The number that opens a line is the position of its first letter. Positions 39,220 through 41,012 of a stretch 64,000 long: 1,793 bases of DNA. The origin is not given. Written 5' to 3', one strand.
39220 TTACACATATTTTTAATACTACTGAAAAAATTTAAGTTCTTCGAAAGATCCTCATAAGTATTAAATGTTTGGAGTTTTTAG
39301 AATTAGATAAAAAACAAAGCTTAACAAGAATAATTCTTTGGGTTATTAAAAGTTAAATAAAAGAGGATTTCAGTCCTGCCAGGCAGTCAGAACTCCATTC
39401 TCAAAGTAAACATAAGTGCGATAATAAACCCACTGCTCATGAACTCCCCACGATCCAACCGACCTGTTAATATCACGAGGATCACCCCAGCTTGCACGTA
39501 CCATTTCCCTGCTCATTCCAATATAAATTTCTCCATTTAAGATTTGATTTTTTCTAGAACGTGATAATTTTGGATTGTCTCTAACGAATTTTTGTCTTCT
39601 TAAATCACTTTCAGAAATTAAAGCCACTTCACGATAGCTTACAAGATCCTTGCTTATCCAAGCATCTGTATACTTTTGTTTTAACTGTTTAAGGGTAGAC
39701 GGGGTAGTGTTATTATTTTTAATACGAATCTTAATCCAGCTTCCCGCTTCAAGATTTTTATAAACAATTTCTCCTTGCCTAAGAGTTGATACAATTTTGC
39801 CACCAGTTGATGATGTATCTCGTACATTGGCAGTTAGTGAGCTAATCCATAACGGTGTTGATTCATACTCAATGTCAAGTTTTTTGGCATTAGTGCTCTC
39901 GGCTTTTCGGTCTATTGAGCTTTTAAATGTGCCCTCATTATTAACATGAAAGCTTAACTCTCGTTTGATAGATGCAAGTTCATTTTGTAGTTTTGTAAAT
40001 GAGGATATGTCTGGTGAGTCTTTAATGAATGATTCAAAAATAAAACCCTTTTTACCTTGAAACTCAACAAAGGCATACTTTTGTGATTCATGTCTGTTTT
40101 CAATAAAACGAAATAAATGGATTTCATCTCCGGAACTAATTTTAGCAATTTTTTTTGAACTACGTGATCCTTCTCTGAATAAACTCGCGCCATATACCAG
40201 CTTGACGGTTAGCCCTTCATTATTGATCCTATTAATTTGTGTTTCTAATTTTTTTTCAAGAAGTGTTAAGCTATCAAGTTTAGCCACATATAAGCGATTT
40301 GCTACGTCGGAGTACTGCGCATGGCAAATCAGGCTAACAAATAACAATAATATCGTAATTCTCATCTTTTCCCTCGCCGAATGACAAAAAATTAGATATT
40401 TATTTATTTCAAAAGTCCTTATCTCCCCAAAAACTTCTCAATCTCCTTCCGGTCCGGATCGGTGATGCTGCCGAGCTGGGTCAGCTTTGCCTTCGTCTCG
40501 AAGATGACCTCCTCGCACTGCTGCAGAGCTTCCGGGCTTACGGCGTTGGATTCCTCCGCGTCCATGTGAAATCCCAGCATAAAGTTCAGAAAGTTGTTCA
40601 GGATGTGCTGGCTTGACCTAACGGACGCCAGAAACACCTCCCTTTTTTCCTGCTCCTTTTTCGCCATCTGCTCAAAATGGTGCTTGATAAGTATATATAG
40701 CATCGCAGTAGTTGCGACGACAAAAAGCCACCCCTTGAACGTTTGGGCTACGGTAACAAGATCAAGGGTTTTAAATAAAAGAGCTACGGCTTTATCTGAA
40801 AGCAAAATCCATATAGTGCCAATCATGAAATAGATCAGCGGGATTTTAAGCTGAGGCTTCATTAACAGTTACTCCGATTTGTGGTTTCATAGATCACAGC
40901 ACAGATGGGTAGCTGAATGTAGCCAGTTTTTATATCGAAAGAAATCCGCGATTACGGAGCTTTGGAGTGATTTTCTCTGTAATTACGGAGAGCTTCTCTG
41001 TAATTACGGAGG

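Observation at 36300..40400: Low-GC cargo cassette next to prophage integrase: kinase-TGT fusion with two partner genes (candidate undescribed defense/abortive-infection system)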

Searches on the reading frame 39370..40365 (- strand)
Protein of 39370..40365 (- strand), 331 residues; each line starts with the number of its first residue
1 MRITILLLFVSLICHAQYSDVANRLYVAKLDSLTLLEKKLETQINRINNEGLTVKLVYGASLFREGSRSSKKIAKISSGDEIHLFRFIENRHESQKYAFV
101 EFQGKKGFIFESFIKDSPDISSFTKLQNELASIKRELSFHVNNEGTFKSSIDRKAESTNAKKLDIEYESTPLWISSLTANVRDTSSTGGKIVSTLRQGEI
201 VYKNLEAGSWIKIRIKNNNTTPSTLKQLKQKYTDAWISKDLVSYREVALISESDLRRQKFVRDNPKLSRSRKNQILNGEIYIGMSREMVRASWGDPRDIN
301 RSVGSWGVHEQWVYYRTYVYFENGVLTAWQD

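Call 3: search_protein_families(library=pfam, proteins=[window:39370-40365:-], max_evalue=0.1)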
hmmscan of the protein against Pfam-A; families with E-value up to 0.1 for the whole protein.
window:39370-40365:- (331 aa): 1 family
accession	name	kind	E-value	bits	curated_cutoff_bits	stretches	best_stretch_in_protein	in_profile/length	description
PF08239.17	SH3_3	-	1.8e-06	28.5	27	1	179-242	3-53/54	Bacterial SH3 domain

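Call 4: search_protein_families(library=padloc, proteins=[window:39370-40365:-], max_evalue=0.1)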
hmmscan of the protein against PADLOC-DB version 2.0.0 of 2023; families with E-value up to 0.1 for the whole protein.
window:39370-40365:- (331 aa): 0 families

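Call 5: search_protein_families(library=ncbifam, proteins=[window:39370-40365:-], max_evalue=1)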
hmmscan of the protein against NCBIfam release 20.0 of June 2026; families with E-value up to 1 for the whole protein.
window:39370-40365:- (331 aa): 2 families
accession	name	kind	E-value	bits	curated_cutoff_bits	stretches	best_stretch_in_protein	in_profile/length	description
NF058569.1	BT_2802_fam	domain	0.018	14.1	550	1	15-103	63-150/502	BT2802 family ribose utilization protein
NF053564.1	Gins15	equivalog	0.039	13.7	130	1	199-264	4-68/142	DNA replication protein Gins15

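Call 6: search_protein_families(library=phrogs, proteins=[window:39370-40365:-], max_evalue=0.1)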
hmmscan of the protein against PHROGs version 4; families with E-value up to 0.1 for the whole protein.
window:39370-40365:- (331 aa): 3 families
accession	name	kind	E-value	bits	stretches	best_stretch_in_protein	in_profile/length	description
phrog_11546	-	unknown function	7.5e-08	33.1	1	280-331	231-286/286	-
phrog_23259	-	unknown function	0.0022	18.6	1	155-219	175-239/256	-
phrog_2459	-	unknown function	0.0044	18.2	1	150-219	22-88/171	-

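Call 65: list_cluster_members(proteins=[P0121, P0001, window:39370-40365:-, window:7587-11009:+, window:34194-35417:-, window:58091-59551:+])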
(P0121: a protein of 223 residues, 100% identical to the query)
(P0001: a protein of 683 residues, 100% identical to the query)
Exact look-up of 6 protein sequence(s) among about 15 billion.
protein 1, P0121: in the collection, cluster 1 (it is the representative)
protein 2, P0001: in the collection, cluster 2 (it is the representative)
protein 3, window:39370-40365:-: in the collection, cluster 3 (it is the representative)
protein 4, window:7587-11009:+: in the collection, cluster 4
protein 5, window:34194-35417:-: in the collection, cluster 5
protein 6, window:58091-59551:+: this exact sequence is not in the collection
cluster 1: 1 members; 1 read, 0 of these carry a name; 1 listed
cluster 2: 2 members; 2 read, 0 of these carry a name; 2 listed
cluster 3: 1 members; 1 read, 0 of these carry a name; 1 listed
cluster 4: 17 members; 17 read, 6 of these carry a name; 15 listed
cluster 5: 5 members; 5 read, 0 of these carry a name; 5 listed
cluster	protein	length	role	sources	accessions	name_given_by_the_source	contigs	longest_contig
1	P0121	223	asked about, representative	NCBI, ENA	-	-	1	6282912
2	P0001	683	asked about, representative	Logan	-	-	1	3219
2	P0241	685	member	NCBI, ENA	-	-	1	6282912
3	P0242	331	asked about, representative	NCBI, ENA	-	-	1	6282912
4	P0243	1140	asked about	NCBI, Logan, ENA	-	-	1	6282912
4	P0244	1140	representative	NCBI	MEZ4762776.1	MAG: DUF4175 family protein [Calditrichia bacterium]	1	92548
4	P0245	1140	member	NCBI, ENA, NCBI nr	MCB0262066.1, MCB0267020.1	MAG: hypothetical protein KDH95_02525 [Calditrichaeota bacterium] | hypothetical protein [Calditrichota bacterium]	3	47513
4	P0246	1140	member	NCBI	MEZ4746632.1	MAG: DUF4175 family protein [Calditrichia bacterium]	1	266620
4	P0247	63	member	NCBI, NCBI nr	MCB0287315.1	MAG: hypothetical protein KDE57_11710, partial [Calditrichaeota bacterium] | hypothetical protein [Calditrichota bacterium]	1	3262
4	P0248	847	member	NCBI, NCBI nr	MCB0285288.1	MAG: hypothetical protein KDE57_01440, partial [Calditrichaeota bacterium] | hypothetical protein [Calditrichota bacterium]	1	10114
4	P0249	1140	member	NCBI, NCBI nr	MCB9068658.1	MAG: hypothetical protein H6629_12725 [Calditrichae bacterium] | hypothetical protein [Calditrichia bacterium]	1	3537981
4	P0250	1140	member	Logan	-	-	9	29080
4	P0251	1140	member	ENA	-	-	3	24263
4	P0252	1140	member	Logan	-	-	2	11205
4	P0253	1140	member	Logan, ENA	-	-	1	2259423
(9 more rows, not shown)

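Call 104: search_protein_families(library=padloc, proteins=[L062:8321-9451:-, L062:7860-8288:-, L062:5957-7837:-], max_evalue=0.001)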
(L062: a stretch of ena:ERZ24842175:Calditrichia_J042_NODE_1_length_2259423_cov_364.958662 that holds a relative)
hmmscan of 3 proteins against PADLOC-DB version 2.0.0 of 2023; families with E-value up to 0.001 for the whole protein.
L062:8321-9451:- (376 aa): 0 families

L062:7860-8288:- (142 aa): 0 families

L062:5957-7837:- (626 aa): 5 families
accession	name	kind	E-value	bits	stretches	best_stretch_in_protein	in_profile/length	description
PDLC04649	PDC-M43B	-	3.2e-07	27.7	1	288-462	148-318/345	-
PDLC00405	SduA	-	7.2e-05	20.4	1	503-565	5-67/323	DUF4263 domain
PDLC04725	PDC-M60B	-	0.00012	19.9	1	505-574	4-75/158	-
PDLC04055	PD-T4-6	-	0.00022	18.1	1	490-621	352-479/496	-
PDLC04726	PDC-M60C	-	0.00026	18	1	505-562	1-61/407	-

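Call 113: search_solved_structures(query=window:39370-40365:-, max_evalue=1)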
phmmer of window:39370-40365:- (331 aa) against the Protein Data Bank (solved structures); distinct sequences matched with E-value up to 1: 0.

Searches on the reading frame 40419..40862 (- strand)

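Call 3: search_protein_families(library=pfam, proteins=[window:40419-40862:-], max_evalue=0.1)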
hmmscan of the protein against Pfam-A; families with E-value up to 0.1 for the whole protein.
window:40419-40862:- (147 aa): 2 families
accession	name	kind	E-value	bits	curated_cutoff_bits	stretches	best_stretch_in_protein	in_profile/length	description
PF00487.30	FA_desaturase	-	0.07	13.3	29.7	1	30-100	151-218/253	Fatty acid desaturase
PF21057.2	Hikeshi-like_C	-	0.079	13.3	27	0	84-114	7-39/58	Hikeshi-like, C-terminal domain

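Call 4: search_protein_families(library=padloc, proteins=[window:40419-40862:-], max_evalue=0.1)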
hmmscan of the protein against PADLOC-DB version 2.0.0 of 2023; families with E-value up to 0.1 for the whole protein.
window:40419-40862:- (147 aa): 0 families

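Call 5: search_protein_families(library=ncbifam, proteins=[window:40419-40862:-], max_evalue=1)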
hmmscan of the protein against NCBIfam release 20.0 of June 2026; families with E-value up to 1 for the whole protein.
window:40419-40862:- (147 aa): 1 family
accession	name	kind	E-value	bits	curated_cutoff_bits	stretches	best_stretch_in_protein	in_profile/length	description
NF045675.1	PhdiestaseDibA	equivalog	3.8e-09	35.5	980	1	5-89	2-85/623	phosphodiesterase DibA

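Call 6: search_protein_families(library=phrogs, proteins=[window:40419-40862:-], max_evalue=0.1)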
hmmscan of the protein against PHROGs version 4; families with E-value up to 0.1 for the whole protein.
window:40419-40862:- (147 aa): 4 families
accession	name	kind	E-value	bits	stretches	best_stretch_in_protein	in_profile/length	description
phrog_1060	-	unknown function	0.01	16.7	1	80-126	17-63/122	-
phrog_3804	-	unknown function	0.014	16.7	1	8-87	9-81/92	-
phrog_5912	-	unknown function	0.031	15.6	1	38-78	10-50/67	-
phrog_12429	-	unknown function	0.037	15.4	1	47-144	32-128/148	-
